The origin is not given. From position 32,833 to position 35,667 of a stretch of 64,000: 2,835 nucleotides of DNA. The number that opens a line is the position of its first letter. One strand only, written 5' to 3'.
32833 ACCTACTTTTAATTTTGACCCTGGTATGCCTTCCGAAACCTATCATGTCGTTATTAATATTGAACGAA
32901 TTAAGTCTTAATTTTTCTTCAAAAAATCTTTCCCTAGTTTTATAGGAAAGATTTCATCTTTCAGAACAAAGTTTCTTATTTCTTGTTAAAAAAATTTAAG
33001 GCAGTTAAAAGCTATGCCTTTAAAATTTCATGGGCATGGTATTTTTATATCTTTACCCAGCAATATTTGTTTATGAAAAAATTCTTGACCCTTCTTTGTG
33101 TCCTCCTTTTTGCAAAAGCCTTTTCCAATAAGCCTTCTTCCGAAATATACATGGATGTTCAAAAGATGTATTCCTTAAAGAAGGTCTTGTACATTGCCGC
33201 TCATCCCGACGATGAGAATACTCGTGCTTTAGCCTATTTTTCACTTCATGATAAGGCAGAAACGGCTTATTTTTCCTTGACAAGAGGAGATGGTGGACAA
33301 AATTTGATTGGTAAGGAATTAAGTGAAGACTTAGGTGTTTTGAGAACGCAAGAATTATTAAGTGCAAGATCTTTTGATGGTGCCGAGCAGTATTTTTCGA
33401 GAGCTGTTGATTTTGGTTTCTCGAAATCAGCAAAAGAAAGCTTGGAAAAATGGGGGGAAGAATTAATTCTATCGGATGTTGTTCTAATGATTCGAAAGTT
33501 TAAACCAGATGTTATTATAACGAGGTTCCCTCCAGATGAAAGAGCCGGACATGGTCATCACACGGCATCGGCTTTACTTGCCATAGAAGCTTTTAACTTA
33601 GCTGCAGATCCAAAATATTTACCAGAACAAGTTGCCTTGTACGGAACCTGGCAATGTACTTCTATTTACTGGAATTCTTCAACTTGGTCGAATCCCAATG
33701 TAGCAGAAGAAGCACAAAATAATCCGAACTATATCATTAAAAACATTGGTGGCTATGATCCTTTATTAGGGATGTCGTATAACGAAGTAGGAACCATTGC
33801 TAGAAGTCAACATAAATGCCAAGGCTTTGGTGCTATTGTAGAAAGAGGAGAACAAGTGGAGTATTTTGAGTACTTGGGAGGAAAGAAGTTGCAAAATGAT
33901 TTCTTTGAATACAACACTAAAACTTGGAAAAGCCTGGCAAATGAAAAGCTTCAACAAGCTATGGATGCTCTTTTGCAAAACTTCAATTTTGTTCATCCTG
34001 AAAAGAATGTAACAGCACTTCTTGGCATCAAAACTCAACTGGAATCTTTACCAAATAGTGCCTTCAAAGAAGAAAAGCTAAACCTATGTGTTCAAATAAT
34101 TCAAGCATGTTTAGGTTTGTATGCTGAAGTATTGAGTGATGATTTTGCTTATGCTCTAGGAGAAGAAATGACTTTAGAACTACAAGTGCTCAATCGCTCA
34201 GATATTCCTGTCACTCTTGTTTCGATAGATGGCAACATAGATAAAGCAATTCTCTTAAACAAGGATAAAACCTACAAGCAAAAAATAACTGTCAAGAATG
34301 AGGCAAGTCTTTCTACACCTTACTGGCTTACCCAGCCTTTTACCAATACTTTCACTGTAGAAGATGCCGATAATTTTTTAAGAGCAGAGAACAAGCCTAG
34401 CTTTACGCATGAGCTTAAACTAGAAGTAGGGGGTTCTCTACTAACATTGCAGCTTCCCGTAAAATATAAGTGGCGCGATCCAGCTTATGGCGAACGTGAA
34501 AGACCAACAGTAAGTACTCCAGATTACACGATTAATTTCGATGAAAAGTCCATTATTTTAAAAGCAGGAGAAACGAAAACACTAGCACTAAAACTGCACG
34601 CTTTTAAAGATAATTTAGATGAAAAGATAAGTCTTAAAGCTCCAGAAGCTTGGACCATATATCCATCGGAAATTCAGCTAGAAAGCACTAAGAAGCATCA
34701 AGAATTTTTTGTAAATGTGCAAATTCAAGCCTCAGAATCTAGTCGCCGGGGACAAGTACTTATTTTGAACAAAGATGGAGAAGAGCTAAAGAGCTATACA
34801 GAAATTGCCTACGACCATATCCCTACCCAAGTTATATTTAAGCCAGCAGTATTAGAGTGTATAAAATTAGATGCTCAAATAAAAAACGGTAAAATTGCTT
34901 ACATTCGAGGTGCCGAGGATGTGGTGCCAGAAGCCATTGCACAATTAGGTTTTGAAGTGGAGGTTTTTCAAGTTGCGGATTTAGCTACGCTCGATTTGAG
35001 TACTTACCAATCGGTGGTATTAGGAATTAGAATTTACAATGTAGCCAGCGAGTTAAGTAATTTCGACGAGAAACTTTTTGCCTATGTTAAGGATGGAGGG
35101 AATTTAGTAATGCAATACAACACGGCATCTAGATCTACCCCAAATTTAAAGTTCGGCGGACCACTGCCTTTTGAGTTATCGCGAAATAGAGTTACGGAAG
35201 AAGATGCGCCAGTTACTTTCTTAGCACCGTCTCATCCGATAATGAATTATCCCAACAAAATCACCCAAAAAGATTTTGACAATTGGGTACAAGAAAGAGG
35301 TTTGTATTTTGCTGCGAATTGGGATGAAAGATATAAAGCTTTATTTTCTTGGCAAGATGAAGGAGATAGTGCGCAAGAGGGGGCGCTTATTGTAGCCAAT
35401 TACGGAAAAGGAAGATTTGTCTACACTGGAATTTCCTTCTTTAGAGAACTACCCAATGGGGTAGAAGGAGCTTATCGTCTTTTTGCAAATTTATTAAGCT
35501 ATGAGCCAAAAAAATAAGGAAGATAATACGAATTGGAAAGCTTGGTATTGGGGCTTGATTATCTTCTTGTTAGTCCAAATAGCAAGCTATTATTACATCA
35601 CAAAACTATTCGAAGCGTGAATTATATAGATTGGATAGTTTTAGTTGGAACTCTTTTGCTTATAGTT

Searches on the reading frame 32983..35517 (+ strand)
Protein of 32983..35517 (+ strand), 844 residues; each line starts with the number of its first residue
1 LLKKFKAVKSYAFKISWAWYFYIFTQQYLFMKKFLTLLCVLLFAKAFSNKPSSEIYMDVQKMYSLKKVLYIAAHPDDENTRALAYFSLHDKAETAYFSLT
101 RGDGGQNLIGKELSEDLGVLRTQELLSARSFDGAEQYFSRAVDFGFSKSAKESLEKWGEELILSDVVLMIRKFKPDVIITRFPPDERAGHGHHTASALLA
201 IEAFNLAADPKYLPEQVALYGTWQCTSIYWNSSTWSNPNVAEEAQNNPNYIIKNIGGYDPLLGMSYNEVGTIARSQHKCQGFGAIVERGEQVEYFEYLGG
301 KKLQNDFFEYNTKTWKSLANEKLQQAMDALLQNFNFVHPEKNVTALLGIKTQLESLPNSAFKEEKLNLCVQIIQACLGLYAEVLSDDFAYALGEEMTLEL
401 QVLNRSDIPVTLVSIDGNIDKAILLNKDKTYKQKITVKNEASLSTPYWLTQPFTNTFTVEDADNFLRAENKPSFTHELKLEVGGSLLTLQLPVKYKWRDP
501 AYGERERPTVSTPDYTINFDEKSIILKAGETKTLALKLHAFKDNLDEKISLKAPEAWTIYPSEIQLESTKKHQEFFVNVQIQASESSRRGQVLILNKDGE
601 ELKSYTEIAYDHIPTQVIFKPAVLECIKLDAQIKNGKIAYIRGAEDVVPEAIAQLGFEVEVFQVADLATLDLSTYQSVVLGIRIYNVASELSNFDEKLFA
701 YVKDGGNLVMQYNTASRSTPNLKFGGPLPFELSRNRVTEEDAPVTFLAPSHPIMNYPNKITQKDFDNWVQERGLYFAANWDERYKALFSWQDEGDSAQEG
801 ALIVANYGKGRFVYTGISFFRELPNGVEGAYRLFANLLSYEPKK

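Call 42: search_protein_families(library=pfam, proteins=[window:32983-35517:+], max_evalue=0.001)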
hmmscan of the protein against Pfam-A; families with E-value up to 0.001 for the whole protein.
window:32983-35517:+ (844 aa): 2 families
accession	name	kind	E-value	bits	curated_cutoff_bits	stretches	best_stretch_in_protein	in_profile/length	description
PF02585.22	PIG-L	-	2.4e-15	57.6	28.2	1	69-203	1-128/129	GlcNAc-PI de-N-acetylase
PF08532.16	Glyco_hydro_42M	-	3e-05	24.1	25.8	1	653-818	40-187/207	Beta-galactosidase trimerisation domain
